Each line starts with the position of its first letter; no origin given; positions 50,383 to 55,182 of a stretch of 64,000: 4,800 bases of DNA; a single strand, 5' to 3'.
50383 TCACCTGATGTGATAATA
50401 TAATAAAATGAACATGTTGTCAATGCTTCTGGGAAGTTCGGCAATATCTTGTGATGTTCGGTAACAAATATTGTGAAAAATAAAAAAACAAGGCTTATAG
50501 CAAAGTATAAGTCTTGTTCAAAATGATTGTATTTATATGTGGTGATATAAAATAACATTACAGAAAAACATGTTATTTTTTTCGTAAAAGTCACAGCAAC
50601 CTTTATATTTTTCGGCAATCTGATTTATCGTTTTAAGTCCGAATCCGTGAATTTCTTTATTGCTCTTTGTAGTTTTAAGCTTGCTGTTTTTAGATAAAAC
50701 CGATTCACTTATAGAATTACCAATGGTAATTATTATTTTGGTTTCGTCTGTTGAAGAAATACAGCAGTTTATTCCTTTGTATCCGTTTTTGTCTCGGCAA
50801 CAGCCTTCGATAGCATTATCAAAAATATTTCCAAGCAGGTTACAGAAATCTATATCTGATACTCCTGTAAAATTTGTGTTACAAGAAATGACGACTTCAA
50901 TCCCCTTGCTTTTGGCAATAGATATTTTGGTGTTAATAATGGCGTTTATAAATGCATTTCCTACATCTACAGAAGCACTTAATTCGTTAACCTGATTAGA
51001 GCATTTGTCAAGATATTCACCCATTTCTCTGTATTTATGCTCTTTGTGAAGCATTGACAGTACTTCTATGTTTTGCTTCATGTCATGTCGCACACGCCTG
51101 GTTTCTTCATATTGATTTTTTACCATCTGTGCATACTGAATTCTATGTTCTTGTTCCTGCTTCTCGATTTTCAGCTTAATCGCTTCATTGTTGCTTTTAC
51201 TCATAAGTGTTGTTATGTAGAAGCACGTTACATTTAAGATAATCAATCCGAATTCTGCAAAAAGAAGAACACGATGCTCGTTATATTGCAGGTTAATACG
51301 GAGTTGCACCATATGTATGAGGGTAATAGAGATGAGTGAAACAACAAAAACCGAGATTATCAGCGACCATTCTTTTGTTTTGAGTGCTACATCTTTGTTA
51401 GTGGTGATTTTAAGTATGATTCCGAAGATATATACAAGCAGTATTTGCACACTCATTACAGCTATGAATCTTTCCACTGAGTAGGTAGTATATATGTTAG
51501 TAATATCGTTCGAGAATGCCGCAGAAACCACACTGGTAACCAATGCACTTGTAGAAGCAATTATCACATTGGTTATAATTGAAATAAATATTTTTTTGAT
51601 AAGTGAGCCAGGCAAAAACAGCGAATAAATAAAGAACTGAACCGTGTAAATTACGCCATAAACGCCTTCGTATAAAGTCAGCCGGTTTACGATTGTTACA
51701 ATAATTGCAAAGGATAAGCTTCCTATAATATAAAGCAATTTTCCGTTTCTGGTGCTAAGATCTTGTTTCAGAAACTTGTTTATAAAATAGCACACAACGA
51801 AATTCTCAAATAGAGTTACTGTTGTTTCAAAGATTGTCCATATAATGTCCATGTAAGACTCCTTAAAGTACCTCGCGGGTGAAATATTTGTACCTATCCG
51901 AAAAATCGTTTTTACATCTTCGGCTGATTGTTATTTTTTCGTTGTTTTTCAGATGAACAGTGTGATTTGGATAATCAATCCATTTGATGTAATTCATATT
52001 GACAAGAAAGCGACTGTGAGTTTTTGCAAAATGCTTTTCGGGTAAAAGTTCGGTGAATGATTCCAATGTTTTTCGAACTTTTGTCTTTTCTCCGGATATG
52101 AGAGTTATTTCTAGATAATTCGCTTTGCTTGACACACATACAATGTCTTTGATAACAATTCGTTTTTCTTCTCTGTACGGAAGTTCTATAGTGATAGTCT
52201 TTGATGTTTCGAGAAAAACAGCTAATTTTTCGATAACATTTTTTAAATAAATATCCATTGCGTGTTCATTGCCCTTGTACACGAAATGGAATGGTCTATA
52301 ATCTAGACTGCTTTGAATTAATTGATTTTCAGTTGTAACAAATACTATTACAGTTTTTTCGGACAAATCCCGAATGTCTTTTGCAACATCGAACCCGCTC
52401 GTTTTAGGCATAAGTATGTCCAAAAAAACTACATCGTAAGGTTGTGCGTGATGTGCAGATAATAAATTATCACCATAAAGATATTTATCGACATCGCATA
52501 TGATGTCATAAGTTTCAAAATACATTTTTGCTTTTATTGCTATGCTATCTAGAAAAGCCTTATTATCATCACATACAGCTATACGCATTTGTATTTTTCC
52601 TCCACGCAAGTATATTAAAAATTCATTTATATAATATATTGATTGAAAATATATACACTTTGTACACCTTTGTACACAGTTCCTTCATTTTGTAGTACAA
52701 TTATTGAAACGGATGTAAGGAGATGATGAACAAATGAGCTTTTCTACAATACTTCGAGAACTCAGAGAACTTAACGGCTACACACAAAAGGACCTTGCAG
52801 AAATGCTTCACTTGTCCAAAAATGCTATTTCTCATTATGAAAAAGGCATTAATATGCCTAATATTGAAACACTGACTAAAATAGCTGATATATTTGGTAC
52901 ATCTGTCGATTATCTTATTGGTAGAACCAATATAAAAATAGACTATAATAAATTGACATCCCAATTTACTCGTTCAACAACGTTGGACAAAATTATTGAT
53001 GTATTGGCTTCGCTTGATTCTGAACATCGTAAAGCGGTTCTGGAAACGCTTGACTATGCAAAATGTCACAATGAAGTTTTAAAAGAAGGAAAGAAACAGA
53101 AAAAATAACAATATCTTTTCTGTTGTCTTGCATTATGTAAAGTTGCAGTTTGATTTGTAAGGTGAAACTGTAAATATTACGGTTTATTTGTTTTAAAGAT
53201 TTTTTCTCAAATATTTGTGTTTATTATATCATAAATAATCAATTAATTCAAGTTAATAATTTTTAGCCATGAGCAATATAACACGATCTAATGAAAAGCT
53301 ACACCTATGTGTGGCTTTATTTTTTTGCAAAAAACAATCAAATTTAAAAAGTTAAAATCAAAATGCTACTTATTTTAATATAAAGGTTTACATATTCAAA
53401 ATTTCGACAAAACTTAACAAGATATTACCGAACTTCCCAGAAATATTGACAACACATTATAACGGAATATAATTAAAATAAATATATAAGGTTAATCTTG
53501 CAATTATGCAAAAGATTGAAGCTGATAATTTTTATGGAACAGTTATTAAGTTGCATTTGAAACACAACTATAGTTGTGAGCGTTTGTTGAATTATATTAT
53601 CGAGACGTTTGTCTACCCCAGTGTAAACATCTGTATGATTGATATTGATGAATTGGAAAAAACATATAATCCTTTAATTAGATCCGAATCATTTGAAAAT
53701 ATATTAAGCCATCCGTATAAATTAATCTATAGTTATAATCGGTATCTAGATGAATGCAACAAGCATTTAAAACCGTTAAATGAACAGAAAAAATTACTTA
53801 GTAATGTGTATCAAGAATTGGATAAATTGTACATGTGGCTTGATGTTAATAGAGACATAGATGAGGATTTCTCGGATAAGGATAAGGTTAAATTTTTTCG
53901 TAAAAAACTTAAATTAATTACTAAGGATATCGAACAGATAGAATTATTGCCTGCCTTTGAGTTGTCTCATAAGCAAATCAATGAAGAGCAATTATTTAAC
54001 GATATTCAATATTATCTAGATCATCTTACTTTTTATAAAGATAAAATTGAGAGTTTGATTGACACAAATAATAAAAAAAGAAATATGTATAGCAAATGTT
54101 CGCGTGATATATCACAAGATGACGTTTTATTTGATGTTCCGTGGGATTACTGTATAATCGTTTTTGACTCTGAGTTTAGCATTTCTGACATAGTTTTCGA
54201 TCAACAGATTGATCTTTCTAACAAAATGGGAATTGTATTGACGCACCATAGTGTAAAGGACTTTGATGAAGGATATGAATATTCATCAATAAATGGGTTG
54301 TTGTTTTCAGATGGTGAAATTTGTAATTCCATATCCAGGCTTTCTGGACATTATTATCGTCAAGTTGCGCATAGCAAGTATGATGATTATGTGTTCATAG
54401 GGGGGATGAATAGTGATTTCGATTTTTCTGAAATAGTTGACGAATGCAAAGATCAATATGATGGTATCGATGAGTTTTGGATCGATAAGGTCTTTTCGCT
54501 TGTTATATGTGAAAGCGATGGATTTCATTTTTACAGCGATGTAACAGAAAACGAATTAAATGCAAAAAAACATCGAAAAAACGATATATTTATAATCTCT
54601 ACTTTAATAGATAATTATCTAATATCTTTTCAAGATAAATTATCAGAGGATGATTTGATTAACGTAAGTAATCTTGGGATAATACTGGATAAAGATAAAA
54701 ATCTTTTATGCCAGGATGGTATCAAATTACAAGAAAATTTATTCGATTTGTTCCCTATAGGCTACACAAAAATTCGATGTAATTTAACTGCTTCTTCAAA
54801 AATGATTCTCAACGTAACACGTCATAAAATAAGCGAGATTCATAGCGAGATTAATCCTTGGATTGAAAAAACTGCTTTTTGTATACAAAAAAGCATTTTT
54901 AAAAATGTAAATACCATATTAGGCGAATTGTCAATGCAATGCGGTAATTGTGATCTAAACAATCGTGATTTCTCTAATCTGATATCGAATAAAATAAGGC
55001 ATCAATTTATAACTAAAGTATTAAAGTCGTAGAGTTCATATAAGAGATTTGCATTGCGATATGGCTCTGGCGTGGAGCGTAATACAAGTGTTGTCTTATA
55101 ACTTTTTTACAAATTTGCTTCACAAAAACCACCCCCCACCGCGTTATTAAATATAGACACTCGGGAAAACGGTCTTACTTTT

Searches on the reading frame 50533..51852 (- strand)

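Call 45: search_protein_families(library=pfam, proteins=[window:50533-51852:-], max_evalue=0.001)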
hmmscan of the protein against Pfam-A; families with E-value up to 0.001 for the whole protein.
window:50533-51852:- (439 aa): 1 family
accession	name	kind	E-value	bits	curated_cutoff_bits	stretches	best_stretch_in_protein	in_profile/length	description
PF14501.12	HATPase_c_5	-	4.9e-19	68.6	22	1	332-435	2-101/102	GHKL domain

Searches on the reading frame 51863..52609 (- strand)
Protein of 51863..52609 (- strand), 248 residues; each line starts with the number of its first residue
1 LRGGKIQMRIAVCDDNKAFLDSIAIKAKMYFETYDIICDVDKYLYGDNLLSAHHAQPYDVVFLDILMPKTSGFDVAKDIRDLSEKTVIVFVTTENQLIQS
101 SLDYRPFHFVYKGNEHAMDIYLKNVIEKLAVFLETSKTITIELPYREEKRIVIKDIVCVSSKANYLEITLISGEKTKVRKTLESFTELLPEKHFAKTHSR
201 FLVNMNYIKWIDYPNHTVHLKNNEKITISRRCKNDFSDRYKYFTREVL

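Call 3: search_protein_families(library=pfam, proteins=[window:51863-52609:-], max_evalue=0.01)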
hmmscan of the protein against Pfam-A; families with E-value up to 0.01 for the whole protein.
window:51863-52609:- (248 aa): 2 families
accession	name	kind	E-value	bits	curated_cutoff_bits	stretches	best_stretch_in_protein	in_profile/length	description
PF04397.21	LytTR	-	5.4e-16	59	22.6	1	151-238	6-95/98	LytTr DNA-binding domain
PF00072.30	Response_reg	-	1.5e-11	44.9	30.2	1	10-112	1-99/111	Response regulator receiver domain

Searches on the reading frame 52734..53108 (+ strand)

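Call 3: search_protein_families(library=pfam, proteins=[window:52734-53108:+], max_evalue=0.01)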
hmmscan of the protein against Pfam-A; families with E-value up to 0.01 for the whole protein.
window:52734-53108:+ (124 aa): 10 families
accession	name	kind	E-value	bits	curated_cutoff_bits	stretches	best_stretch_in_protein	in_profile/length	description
PF01381.28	HTH_3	-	6.5e-20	71.4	23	1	7-61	1-55/55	Helix-turn-helix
PF12844.13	HTH_19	-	2.7e-13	50.1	30.2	1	7-64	4-61/64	Helix-turn-helix domain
PF13560.12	HTH_31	-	5.7e-12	46.2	27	1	6-59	5-59/64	Helix-turn-helix domain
PF13443.12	HTH_26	-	2.6e-07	31.2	22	1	7-59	2-55/63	Cro/C1-type HTH DNA-binding domain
PF08281.18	Sigma70_r4_2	-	0.00026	21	25.7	1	10-33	21-44/54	Sigma-70, region 4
PF13412.12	HTH_24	-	0.00037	20.5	21.9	1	6-35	8-37/48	Winged helix-turn-helix DNA-binding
PF04545.22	Sigma70_r4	-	0.0007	19.5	24.1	0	10-36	15-41/50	Sigma-70, region 4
PF01047.28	MarR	-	0.0017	18.6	24.6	1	6-33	8-35/59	MarR family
PF13413.12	HTH_25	-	0.0029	17.8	24.6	0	6-36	1-31/62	Helix-turn-helix domain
PF13744.12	HTH_37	-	0.0032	17.7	27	0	7-38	23-54/80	Helix-turn-helix domain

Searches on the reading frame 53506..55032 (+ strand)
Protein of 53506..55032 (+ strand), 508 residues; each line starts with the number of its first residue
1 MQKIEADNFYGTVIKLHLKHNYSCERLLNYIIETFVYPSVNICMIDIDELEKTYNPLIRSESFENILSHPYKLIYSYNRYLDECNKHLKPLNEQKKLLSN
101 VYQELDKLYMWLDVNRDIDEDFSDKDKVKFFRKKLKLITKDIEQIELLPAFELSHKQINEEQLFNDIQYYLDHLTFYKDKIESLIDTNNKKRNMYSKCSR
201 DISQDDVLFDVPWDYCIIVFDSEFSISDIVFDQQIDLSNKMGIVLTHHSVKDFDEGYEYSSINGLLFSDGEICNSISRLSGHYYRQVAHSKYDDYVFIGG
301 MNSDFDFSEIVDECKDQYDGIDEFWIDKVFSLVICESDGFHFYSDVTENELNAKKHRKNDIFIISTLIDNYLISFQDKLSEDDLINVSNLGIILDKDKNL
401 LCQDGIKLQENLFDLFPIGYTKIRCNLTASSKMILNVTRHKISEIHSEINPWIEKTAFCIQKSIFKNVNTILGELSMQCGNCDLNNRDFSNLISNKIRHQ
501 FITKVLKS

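Call 3: search_protein_families(library=pfam, proteins=[window:53506-55032:+], max_evalue=0.01)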
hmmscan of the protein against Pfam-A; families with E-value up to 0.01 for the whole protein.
window:53506-55032:+ (508 aa): 1 family
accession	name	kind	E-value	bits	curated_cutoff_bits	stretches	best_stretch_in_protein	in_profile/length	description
PF06356.17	DUF1064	-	0.00032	21.5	24.7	1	121-190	15-85/117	Protein of unknown function (DUF1064)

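Call 4: search_protein_families(library=ncbifam, proteins=[window:53506-55032:+], max_evalue=0.01)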
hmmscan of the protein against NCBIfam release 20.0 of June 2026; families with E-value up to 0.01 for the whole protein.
window:53506-55032:+ (508 aa): 0 families
